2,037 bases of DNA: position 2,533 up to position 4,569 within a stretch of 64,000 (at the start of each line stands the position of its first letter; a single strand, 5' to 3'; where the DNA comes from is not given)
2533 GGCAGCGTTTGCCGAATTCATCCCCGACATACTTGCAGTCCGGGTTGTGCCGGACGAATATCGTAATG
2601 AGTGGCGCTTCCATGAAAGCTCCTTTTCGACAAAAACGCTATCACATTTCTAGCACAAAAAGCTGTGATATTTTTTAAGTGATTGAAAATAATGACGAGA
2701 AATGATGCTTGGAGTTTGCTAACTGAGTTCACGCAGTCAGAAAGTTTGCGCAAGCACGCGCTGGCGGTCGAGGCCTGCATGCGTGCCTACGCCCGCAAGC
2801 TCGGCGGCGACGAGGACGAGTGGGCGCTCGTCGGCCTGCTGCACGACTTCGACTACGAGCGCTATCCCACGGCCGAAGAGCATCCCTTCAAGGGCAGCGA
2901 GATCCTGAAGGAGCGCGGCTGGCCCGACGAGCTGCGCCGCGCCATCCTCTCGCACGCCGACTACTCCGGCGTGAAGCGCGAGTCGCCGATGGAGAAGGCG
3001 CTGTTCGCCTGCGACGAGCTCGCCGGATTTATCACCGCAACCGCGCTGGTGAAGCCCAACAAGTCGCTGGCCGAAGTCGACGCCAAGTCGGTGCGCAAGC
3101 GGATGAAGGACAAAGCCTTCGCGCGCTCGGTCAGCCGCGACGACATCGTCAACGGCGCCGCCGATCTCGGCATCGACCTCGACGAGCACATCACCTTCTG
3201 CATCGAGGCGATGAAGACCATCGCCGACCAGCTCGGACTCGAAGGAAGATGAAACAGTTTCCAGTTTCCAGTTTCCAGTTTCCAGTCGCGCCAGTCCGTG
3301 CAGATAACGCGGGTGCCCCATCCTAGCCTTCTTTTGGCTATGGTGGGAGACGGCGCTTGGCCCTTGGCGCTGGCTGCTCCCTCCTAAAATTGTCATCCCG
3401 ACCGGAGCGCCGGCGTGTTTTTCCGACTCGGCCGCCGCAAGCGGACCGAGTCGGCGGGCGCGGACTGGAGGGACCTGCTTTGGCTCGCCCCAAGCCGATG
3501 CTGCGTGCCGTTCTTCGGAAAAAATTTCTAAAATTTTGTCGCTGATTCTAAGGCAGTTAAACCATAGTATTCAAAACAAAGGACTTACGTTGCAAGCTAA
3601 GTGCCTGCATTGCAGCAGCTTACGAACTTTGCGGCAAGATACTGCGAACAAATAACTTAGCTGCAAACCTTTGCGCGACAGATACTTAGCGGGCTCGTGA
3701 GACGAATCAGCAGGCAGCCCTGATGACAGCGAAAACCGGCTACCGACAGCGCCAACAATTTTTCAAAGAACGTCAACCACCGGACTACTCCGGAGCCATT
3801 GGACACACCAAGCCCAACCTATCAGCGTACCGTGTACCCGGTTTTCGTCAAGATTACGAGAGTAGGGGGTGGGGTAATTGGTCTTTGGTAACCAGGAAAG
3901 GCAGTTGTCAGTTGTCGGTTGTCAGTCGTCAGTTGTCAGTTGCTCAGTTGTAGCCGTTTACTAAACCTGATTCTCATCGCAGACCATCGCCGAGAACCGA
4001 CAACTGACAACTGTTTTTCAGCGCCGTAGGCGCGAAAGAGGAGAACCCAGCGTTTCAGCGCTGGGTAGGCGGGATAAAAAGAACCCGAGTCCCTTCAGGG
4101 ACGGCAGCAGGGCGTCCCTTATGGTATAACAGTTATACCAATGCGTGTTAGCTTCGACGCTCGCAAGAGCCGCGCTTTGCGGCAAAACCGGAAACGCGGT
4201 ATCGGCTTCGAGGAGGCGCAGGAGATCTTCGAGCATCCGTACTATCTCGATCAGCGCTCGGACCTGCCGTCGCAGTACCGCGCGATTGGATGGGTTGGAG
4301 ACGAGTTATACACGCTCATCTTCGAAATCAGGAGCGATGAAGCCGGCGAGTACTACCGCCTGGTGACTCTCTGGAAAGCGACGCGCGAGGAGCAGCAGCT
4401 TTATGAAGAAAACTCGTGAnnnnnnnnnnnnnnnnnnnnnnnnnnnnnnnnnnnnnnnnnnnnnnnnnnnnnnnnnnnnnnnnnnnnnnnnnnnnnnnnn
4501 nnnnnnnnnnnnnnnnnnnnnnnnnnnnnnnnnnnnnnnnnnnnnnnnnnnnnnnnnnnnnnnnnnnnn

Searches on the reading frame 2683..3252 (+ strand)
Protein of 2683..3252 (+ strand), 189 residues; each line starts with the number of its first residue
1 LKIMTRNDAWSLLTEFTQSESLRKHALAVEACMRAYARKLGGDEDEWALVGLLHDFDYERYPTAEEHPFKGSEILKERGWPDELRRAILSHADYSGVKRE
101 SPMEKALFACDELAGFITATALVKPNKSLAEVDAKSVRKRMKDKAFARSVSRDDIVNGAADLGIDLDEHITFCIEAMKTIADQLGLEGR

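Call 32: search_protein_families(library=pfam, proteins=[window:2683-3252:+])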
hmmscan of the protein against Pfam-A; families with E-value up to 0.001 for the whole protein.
window:2683-3252:+ (189 aa): 1 family
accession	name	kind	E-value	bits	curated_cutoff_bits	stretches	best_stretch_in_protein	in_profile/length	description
PF01966.28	HD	-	2.6e-08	34.6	22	1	24-111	3-111/116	HD domain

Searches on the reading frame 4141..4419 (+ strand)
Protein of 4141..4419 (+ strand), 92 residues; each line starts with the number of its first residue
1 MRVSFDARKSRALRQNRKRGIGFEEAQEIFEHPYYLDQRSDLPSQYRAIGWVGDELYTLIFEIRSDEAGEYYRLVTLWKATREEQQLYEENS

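Call 59: search_protein_families(library=pfam, proteins=[window:4141-4419:+])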
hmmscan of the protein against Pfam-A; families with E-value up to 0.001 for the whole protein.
window:4141-4419:+ (92 aa): 1 family
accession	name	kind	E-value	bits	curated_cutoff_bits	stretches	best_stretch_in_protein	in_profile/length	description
PF04365.19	BrnT_toxin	-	6.2e-08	33.3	34.5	1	5-84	1-77/77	Ribonuclease toxin, BrnT, of type II toxin-antitoxin system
